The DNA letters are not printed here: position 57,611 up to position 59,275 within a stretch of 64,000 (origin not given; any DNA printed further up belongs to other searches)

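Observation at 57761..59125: Radical-SAM-like enzyme with a C-x8-C-x2-C motif and an uncharacterised N-terminal extension of about 180 residues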

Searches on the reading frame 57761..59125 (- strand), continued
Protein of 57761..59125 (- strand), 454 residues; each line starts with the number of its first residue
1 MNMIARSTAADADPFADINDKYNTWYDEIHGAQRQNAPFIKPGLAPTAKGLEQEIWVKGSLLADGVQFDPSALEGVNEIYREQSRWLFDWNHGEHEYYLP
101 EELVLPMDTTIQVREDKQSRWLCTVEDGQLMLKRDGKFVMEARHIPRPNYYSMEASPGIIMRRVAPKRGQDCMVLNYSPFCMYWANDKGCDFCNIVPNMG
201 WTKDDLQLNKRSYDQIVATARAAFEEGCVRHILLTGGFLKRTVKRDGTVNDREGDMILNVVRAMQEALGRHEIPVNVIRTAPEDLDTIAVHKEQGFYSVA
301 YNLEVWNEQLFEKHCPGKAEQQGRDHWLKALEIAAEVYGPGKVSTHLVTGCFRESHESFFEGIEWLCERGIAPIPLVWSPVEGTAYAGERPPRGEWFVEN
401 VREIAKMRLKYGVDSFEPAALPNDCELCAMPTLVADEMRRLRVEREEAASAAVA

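Call 41: find_encoding_contigs(protein=P0028, flank=10000, max_places=2)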
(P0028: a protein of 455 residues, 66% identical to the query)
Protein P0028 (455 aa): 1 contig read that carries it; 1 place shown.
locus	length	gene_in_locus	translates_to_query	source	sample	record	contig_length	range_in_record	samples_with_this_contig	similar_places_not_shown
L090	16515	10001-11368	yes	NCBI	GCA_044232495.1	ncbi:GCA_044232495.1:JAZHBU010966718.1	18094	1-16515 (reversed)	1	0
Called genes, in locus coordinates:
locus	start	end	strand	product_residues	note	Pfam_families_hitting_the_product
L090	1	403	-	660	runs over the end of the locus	?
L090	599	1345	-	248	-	PF13620:CarboxypepD_reg, PF13715:CarbopepD_reg_2, PF07715:Plug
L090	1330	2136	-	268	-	PF13620:CarboxypepD_reg, PF13715:CarbopepD_reg_2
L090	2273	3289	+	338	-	PF00144:Beta-lactamase (faint), PF13354:Beta-lactamase2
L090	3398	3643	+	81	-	-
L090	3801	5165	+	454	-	PF13650:Asp_protease_2, PF13975:gag-asp_proteas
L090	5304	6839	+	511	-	PF00672:HAMP, PF07730:HisKA_3, PF13581:HATPase_c_2 (weak), PF02518:HATPase_c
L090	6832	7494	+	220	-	PF00072:Response_reg, PF08281:Sigma70_r4_2 (weak), PF00196:GerE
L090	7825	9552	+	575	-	PF01642:MM_CoA_mutase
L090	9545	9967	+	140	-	PF02310:B12-binding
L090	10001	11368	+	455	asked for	PF04055:Radical_SAM (weak)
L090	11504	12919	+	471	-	PF14559:TPR_19 (faint), PF13650:Asp_protease_2, PF13975:gag-asp_proteas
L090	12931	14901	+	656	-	PF02129:Peptidase_S15, PF08530:PepX_C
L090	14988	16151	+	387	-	PF01551:Peptidase_M23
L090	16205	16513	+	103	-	?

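Call 45: search_solved_structures(query=L088:5829-7526:+, max_evalue=1e-20, show_alignments=2)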
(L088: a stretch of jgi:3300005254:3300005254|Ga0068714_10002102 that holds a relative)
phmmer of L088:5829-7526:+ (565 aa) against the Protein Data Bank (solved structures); distinct sequences matched with E-value up to 1e-20: 10.
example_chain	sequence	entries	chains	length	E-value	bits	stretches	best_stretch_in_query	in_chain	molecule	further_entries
4r3u_A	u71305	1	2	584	1.4e-111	377.3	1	22-552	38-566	2-hydroxyisobutyryl-CoA mutase large subunit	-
8gju_J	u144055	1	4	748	2.8e-88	300.4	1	35-552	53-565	Methylmalonyl-CoA mutase, mitochondrial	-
2xij_A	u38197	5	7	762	3e-88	300.3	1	35-552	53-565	METHYLMALONYL-COA MUTASE, MITOCHONDRIAL | Methylmalonyl-CoA mutase, mitochondrial precursor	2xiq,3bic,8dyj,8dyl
5req_A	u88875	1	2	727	8.9e-78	265.7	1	54-552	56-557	PROTEIN (METHYLMALONYL-COA MUTASE ALPHA-SUBUNIT)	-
1req_A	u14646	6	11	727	9e-78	265.7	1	54-552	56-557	METHYLMALONYL-COA MUTASE | PROTEIN (METHYLMALONYL-COA MUTASE)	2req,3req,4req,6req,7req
1e1c_A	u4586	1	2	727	1.2e-77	265.2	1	54-552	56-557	METHYLMALONYL-COA MUTASE ALPHA CHAIN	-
6oxc_A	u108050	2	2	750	6.1e-77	262.9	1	34-551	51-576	Methylmalonyl-CoA mutase large subunit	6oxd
4xc6_A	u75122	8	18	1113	3.7e-49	171.2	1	180-536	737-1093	Isobutyryl-CoA mutase fused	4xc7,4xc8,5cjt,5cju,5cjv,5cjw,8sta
8ssl_A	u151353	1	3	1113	3.7e-49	171.2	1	180-536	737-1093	Fused isobutyryl-CoA mutase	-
1e1c_B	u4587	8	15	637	8.5e-26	94.1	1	193-469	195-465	METHYLMALONYL-COA MUTASE BETA CHAIN | METHYLMALONYL-COA MUTASE | PROTEIN (METHYLMALONYL-COA MUTASE BETA-SUBUNIT)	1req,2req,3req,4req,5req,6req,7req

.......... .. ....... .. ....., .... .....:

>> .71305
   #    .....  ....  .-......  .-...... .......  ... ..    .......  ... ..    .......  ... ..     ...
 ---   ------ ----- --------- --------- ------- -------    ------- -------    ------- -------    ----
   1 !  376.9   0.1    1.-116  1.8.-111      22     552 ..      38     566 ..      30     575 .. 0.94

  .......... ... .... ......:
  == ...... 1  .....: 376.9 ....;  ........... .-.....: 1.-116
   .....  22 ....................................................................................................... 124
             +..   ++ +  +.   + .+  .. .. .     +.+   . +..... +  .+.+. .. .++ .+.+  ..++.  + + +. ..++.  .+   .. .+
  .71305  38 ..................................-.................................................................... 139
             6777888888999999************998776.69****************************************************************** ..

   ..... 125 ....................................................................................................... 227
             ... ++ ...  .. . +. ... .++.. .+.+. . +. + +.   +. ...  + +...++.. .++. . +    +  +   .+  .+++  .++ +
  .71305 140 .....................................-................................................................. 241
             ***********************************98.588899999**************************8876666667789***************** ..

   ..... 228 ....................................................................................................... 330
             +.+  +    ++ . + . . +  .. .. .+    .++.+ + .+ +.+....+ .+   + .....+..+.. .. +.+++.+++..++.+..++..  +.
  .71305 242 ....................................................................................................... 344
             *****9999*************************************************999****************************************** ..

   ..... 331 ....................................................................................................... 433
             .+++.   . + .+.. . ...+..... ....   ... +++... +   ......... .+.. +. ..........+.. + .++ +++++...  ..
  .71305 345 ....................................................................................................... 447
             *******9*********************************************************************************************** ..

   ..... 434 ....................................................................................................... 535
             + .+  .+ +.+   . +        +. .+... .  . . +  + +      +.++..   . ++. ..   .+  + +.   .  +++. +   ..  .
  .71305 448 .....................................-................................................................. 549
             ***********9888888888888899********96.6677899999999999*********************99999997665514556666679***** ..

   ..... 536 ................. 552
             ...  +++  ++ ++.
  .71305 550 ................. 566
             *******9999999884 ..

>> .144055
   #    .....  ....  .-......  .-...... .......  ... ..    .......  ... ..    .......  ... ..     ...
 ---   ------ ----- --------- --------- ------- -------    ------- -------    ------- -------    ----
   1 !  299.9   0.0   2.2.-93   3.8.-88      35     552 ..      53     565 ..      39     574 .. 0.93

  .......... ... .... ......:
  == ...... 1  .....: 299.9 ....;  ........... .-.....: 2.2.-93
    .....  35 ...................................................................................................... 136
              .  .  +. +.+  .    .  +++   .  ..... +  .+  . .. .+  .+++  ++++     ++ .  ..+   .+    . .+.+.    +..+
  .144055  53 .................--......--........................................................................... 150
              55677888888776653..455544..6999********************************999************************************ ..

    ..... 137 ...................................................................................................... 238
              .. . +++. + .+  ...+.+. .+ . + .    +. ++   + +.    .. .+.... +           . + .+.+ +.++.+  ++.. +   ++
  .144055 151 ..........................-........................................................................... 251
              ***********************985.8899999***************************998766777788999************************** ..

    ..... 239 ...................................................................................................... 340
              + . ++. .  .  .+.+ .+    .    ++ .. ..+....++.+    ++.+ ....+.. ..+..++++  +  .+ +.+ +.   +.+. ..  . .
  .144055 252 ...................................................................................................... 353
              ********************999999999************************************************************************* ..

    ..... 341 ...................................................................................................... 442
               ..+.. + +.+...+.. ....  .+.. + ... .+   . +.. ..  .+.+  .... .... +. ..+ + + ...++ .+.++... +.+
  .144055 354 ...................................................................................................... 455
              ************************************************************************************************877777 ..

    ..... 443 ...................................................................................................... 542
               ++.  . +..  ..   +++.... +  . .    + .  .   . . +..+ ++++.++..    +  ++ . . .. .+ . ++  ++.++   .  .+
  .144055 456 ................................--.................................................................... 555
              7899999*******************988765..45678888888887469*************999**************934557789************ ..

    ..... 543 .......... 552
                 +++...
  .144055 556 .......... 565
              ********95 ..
